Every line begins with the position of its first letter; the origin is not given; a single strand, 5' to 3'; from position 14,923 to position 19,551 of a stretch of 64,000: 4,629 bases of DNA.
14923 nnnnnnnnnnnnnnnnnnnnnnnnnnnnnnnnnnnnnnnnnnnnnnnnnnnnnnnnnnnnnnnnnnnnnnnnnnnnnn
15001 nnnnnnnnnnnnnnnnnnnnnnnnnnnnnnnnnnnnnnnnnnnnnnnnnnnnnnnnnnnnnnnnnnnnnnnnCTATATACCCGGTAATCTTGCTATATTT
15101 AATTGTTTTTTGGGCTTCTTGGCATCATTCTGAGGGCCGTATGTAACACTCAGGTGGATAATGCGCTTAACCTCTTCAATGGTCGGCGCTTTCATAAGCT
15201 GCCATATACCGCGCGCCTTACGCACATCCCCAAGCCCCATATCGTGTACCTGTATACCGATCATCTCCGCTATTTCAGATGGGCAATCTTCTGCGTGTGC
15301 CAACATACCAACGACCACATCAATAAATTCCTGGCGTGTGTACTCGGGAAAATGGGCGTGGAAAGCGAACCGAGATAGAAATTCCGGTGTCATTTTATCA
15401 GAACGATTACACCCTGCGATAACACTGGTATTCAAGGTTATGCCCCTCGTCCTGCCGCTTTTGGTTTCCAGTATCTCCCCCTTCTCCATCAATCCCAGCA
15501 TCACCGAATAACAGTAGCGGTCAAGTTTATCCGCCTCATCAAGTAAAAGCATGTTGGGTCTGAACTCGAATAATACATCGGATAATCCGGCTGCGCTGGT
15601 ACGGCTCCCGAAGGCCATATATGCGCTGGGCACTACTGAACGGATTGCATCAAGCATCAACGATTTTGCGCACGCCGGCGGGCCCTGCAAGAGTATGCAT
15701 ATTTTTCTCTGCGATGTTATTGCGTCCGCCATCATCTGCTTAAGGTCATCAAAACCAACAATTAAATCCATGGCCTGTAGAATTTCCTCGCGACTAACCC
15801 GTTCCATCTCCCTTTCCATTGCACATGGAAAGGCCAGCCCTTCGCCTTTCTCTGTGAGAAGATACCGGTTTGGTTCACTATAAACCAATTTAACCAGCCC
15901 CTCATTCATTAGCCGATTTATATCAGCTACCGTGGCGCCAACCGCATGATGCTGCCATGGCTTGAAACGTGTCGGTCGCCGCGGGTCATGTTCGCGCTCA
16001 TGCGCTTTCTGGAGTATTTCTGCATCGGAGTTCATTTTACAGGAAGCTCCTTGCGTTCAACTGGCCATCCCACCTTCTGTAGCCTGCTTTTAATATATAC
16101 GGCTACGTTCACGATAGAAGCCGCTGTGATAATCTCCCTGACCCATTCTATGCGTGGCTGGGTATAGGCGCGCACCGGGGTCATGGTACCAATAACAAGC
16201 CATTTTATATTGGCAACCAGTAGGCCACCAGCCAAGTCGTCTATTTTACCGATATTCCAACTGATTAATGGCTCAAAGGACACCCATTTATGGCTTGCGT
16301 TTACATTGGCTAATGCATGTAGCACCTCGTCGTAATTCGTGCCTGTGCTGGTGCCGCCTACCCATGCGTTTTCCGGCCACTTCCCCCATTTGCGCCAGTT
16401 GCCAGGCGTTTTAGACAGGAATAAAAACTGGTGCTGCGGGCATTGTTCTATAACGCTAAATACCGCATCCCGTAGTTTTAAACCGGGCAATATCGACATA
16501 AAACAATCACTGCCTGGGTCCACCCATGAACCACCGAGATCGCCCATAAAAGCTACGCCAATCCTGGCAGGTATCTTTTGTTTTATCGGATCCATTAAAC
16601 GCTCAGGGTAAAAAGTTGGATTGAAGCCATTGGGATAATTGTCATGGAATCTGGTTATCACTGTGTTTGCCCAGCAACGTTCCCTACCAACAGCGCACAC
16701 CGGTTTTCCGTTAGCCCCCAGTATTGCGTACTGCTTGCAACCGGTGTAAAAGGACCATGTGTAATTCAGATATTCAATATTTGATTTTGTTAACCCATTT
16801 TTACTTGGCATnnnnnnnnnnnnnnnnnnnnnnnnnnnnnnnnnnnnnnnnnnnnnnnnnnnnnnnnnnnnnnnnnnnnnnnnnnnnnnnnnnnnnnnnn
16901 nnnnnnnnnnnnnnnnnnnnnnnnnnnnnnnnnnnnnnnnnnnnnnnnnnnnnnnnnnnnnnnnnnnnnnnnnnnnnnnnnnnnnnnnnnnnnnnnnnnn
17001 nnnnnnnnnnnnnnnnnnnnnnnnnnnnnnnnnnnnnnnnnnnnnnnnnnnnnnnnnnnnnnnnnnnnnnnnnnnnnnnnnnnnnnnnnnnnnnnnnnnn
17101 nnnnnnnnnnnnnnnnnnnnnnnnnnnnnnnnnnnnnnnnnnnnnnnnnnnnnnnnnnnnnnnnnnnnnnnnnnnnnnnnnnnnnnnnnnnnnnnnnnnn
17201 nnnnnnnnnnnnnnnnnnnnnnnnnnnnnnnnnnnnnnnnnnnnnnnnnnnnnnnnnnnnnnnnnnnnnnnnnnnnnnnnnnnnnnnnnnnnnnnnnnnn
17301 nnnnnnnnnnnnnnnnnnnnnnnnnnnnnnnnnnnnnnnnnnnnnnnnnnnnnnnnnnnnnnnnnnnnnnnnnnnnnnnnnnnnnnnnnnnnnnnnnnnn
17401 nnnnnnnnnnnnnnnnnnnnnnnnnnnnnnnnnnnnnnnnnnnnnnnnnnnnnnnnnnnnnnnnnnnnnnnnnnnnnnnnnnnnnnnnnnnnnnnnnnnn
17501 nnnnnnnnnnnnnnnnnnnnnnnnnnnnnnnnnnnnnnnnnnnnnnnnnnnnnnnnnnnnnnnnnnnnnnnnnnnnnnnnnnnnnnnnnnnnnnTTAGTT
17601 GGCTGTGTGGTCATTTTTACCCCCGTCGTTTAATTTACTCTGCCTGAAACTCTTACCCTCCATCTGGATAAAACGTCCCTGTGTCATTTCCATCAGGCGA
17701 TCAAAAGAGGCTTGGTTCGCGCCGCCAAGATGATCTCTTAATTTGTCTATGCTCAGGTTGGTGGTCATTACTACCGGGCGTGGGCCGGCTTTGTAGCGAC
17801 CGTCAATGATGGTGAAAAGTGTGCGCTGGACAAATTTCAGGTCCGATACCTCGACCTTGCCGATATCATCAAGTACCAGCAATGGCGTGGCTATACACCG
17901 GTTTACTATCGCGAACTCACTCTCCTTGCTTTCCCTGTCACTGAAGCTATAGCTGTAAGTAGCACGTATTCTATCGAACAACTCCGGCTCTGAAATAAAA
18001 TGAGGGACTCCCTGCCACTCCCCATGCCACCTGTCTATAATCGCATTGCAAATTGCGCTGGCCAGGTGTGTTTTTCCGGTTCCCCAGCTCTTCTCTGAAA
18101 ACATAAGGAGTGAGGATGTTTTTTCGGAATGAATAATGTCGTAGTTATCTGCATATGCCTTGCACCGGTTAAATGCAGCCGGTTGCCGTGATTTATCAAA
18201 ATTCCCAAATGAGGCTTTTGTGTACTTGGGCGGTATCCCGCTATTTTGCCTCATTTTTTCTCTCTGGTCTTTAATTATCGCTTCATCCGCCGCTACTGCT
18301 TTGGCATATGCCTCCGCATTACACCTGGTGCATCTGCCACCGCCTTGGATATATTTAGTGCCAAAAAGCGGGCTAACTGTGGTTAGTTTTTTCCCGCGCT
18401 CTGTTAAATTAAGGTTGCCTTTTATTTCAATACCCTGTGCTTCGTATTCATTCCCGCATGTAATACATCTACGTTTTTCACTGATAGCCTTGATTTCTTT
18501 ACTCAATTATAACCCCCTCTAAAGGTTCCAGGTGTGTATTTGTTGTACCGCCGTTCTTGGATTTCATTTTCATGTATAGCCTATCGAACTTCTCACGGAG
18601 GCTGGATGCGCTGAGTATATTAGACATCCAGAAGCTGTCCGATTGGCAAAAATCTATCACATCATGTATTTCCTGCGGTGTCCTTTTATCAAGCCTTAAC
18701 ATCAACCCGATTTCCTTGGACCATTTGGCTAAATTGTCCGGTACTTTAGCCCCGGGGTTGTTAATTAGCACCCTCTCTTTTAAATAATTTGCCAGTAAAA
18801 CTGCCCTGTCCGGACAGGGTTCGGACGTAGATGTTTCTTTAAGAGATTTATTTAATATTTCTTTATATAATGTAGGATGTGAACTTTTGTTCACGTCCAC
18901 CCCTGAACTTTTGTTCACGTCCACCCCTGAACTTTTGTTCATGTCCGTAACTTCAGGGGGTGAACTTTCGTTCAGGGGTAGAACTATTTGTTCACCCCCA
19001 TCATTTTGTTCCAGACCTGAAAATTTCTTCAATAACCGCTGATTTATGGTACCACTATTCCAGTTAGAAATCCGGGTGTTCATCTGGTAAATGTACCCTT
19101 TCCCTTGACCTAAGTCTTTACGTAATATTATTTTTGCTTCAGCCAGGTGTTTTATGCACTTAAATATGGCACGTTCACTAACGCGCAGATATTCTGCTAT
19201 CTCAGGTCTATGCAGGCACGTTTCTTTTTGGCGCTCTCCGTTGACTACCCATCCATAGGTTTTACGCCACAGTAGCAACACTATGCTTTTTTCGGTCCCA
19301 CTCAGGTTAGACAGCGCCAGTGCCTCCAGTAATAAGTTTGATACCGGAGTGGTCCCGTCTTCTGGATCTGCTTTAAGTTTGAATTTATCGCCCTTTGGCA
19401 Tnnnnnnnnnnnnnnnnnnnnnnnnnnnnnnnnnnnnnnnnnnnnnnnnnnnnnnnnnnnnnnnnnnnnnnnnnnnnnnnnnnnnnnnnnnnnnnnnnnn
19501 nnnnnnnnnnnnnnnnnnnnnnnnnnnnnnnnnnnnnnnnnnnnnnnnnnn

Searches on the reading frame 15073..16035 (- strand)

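Call 70: search_protein_families(library=pfam, proteins=[window:15073-16035:-], max_evalue=0.001)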
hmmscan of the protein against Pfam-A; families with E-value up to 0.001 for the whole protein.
window:15073-16035:- (320 aa): 3 families
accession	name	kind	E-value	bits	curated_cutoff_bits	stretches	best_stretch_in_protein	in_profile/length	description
PF00493.29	MCM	-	1.8e-09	37.5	23.3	1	95-152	41-98/224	MCM P-loop domain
PF07728.20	AAA_5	-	0.00011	22.6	22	0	132-223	53-139/139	AAA domain (dynein-related subfamily)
PF00004.35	AAA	-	0.00017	22.5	21.2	1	114-230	1-130/131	ATPase family associated with various cellular activities (AAA)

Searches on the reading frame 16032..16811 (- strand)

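Call 70: search_protein_families(library=pfam, proteins=[window:16032-16811:-], max_evalue=0.001)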
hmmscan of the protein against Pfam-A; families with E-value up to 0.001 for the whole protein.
window:16032-16811:- (259 aa): 1 family
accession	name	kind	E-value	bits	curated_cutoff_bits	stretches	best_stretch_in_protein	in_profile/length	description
PF07505.17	DUF5131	-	1.2e-22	81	28.9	1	9-242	1-214/243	Protein of unknown function (DUF5131)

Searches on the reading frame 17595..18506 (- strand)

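Call 70: search_protein_families(library=pfam, proteins=[window:17595-18506:-], max_evalue=0.001)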
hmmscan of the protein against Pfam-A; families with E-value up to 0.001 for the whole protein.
window:17595-18506:- (303 aa): 2 families
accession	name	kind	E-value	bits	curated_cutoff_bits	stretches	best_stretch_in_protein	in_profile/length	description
PF01695.23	IstB_IS21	-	9e-10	38.9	24.1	1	96-290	60-233/238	IstB-like ATP binding protein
PF00004.35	AAA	-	0.00057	20.8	21.2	0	142-261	8-119/131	ATPase family associated with various cellular activities (AAA)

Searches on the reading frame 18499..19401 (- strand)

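Call 70: search_protein_families(library=pfam, proteins=[window:18499-19401:-], max_evalue=0.001)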
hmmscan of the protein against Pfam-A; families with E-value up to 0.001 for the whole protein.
window:18499-19401:- (300 aa): 1 family
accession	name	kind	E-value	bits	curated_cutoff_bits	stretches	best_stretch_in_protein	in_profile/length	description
PF04492.19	Phage_rep_O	-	3.8e-15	56.6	28.7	1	10-114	2-95/95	Bacteriophage replication protein O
